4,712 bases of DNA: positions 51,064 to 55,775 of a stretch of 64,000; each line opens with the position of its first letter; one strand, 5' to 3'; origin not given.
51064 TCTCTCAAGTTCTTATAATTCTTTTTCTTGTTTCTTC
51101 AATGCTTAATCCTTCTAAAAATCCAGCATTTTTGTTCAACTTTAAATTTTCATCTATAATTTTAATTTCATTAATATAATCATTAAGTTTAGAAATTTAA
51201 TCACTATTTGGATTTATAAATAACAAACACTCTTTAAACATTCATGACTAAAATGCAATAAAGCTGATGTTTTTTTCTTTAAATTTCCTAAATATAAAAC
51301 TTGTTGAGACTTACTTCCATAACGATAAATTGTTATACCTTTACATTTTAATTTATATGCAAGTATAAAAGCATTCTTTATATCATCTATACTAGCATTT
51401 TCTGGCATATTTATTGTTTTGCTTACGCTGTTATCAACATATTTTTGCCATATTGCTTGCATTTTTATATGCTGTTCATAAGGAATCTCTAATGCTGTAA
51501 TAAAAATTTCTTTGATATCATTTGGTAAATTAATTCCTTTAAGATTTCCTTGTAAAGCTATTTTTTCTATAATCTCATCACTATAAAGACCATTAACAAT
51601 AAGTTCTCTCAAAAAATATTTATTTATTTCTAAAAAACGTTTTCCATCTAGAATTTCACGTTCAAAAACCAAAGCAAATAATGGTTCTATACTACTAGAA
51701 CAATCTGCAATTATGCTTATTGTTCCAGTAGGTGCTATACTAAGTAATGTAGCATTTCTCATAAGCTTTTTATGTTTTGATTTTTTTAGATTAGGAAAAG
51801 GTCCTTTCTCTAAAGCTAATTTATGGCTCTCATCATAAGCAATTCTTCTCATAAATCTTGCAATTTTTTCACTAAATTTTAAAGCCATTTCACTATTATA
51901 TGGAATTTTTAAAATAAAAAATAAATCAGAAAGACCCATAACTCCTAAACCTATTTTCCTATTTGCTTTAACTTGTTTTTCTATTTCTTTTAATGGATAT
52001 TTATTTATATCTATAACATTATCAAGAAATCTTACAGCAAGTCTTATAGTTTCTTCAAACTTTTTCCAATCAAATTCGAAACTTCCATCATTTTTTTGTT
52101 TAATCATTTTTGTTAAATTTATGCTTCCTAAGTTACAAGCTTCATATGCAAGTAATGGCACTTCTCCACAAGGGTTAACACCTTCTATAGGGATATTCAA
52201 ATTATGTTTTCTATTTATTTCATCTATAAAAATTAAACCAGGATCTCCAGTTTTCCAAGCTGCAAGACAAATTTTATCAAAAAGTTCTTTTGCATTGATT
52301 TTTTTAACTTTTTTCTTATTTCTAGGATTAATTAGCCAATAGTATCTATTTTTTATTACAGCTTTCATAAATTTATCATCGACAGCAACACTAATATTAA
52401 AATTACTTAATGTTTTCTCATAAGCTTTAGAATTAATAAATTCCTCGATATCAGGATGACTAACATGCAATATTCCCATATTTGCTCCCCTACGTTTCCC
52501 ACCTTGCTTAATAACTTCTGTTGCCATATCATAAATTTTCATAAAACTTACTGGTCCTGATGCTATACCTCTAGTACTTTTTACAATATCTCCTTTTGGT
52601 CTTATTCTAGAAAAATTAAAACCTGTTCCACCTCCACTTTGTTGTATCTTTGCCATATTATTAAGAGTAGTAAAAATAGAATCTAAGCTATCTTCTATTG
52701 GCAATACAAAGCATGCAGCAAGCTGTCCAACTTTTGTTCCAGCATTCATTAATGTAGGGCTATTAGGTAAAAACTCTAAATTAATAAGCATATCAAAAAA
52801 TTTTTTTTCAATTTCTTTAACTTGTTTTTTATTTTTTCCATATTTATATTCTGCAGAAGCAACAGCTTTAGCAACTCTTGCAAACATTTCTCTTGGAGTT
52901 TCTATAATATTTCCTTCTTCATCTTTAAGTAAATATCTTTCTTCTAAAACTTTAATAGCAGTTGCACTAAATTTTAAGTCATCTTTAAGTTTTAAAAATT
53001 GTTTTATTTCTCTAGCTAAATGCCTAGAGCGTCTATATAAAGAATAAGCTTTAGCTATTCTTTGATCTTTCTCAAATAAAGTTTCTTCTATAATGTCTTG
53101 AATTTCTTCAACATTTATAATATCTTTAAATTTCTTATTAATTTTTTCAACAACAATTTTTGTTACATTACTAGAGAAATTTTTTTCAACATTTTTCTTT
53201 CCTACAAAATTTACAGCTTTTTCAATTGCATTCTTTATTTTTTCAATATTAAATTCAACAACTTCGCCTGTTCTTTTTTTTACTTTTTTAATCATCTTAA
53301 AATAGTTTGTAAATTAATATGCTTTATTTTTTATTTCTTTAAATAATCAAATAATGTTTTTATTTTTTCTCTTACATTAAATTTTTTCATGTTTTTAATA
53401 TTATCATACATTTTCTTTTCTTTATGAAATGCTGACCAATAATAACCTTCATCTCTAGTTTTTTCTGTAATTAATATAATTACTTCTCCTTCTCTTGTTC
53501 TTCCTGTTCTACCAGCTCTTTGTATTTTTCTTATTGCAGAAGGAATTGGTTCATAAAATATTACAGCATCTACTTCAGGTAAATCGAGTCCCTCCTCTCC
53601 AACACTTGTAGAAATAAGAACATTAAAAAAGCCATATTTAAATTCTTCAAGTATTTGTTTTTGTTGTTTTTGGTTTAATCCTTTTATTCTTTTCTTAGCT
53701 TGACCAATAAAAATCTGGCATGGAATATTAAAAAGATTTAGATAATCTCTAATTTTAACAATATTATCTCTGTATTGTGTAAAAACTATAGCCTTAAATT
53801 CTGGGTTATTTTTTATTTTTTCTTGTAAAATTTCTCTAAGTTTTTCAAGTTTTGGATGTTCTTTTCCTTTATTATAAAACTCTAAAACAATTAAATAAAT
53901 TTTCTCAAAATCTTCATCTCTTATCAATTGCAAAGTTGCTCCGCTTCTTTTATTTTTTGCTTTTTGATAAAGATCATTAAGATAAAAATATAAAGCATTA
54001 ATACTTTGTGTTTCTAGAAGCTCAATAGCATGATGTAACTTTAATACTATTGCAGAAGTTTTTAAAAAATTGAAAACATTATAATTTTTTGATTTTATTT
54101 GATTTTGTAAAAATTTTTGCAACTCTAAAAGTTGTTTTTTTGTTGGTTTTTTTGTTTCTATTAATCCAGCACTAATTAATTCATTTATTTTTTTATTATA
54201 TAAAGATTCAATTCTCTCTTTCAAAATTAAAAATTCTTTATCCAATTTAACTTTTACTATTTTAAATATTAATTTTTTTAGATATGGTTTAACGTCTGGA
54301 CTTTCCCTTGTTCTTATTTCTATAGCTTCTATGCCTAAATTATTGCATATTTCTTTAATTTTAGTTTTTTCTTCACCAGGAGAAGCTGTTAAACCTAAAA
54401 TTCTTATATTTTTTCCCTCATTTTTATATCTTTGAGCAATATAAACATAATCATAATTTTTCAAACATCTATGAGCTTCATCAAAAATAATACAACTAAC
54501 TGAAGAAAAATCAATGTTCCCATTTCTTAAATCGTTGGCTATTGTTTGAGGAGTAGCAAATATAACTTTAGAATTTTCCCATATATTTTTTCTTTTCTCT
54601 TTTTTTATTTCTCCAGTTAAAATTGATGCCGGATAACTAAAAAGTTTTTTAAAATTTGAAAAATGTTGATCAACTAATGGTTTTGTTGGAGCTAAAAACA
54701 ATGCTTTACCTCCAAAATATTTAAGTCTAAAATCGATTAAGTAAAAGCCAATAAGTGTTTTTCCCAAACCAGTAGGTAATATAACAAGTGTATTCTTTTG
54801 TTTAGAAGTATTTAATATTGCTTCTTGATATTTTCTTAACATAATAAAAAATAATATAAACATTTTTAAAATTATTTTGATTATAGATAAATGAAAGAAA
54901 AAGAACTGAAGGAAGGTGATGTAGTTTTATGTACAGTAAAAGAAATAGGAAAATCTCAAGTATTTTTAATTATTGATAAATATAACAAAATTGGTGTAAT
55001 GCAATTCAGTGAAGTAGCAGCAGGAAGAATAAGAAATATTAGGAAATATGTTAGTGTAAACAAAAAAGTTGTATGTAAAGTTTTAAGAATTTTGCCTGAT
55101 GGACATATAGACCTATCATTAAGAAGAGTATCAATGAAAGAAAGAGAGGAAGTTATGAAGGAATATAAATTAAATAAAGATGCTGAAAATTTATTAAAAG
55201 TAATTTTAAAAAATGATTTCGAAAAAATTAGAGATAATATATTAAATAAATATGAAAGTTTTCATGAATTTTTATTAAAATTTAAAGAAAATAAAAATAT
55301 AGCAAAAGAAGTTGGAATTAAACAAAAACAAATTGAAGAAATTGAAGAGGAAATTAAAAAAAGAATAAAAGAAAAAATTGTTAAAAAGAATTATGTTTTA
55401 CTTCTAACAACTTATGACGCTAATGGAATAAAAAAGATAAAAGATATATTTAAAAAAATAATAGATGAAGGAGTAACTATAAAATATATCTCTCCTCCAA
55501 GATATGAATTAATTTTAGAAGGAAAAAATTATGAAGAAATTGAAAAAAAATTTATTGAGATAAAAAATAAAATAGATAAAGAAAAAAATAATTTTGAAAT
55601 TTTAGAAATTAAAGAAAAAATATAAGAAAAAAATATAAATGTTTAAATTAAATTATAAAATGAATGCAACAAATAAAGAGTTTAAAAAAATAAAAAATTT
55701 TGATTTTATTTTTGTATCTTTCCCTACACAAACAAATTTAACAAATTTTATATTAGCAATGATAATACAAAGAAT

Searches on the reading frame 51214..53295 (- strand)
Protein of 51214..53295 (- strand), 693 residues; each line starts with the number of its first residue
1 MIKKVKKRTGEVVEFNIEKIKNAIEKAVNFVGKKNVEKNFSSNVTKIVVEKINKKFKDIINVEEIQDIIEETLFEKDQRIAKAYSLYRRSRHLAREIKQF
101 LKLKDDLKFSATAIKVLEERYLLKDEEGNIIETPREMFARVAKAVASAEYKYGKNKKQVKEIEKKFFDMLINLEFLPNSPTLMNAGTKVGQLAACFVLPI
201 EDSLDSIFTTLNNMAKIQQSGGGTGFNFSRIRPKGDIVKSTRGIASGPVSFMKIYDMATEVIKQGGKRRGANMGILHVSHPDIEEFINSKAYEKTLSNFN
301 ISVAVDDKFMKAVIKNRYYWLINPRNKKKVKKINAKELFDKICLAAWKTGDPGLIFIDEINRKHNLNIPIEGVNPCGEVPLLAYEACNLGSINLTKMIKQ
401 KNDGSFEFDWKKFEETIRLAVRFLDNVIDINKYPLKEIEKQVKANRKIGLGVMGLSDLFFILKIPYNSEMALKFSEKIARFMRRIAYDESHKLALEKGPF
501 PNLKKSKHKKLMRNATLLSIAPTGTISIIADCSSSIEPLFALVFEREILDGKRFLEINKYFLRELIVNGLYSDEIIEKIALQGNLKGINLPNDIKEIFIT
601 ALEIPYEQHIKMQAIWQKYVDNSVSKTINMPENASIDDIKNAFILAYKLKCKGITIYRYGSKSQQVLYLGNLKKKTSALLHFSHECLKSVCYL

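Call 8: search_protein_families(library=pfam, proteins=[window:51214-53295:-], max_evalue=0.00001)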
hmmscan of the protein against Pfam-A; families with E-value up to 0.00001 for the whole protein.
window:51214-53295:- (693 aa): 3 families
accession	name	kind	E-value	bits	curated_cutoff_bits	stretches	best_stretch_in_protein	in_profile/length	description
PF02867.20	Ribonuc_red_lgC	-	1.1e-144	483.4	23.9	2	193-511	1-347/523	Ribonucleotide reductase, barrel domain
PF00317.26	Ribonuc_red_lgN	-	1.2e-27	96.2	28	1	108-188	2-75/77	Ribonucleotide reductase, all-alpha domain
PF03477.21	ATP-cone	-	1.9e-18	67.2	25.8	1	4-92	2-87/88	ATP cone domain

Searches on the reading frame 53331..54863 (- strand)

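Call 9: search_protein_families(library=pfam, proteins=[window:53331-54863:-], max_evalue=0.00001)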
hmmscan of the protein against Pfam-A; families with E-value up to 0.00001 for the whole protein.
window:53331-54863:- (510 aa): 4 families
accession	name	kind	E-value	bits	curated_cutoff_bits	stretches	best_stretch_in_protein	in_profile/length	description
PF00270.35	DEAD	-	5.9e-26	91.6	26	1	13-165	4-163/167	DEAD/DEAH box helicase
PF00271.37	Helicase_C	-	6.6e-25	87.9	23.5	1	338-456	2-109/110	Helicase conserved C-terminal domain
PF04851.21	ResIII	-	2.8e-24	86.3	22.5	1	8-162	3-162/164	Type III restriction enzyme, res subunit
PF21210.2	RNA_helicase_helical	-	2e-19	70.1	27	1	224-322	6-106/108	Putative ATP-dependent RNA helicase, helical bundle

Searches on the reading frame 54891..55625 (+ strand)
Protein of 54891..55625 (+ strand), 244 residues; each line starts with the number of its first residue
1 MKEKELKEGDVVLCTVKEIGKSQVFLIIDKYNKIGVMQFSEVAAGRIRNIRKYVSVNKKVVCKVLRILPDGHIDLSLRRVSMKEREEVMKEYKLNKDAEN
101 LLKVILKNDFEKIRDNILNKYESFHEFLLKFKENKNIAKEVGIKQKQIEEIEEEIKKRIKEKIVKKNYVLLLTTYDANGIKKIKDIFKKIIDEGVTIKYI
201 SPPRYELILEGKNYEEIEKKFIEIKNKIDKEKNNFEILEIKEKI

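Call 62: search_protein_families(library=pfam, proteins=[window:54891-55625:+], max_evalue=0.001)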
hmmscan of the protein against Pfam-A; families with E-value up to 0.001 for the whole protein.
window:54891-55625:+ (244 aa): 1 family
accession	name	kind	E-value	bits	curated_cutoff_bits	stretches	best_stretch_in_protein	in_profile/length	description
PF07541.17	EIF_2_alpha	-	6.6e-15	55.6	22.8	1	111-214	3-114/114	Eukaryotic translation initiation factor 2 alpha subunit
